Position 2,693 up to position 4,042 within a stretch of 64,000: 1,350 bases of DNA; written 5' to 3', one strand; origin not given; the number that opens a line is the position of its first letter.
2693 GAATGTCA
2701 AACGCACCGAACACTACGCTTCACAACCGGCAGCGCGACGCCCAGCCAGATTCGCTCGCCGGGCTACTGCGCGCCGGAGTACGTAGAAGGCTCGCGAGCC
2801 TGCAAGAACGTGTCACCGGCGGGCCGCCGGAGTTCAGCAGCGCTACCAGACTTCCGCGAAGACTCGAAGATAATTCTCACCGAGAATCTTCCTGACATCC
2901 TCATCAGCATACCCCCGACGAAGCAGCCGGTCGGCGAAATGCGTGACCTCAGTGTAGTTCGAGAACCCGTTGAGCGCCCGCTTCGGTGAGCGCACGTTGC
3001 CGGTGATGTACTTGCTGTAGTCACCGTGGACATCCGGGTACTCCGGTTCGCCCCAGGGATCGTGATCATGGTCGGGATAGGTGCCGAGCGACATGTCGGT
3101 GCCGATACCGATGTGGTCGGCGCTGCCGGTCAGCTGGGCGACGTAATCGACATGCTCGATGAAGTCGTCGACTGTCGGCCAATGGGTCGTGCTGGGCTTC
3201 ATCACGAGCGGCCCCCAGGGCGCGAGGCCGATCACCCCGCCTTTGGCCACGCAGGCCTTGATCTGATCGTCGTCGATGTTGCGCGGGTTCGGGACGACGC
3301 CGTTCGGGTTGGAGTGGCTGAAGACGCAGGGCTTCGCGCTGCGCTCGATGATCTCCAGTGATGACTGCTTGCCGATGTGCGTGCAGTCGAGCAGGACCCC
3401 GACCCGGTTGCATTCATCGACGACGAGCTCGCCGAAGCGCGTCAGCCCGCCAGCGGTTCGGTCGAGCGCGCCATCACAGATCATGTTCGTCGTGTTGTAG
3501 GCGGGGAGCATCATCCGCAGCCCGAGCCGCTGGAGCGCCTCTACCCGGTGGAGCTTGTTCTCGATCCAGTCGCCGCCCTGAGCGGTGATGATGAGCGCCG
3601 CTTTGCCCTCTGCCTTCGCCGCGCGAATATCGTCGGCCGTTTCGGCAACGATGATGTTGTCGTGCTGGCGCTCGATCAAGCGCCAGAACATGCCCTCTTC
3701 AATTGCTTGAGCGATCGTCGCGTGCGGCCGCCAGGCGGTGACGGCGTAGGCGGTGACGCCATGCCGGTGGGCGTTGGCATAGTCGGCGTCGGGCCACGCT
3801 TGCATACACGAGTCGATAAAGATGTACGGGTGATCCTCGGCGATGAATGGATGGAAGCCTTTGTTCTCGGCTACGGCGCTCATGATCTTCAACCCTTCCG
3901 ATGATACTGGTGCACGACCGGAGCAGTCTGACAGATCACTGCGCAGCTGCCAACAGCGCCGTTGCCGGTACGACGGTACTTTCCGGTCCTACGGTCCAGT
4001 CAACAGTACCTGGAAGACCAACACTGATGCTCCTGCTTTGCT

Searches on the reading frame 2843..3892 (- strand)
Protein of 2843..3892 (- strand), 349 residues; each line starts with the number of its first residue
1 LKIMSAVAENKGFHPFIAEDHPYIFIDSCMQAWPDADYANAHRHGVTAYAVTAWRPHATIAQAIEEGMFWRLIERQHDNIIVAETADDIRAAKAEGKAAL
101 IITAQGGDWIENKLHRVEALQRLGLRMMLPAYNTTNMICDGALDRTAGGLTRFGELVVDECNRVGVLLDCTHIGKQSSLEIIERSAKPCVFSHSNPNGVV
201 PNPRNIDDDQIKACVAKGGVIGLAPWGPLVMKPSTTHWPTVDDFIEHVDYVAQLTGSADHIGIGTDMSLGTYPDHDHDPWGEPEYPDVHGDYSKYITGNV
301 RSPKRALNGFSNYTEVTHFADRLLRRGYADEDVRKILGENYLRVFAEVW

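Call 4: search_protein_families(library=pfam, proteins=[window:2843-3892:-], max_evalue=1)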
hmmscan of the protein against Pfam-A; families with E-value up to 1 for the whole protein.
window:2843-3892:- (349 aa): 3 families
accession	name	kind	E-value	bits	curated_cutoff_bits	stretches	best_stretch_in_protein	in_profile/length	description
PF01244.27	Peptidase_M19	-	1.4e-72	245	26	1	38-346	39-318/319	Membrane dipeptidase (Peptidase family M19)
PF05213.18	Corona_NS2A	-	0.061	13.2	23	1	42-109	110-187/267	Coronavirus NS2A protein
PF14076.12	DUF4258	-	0.08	13.7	25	0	204-221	12-29/71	Domain of unknown function (DUF4258)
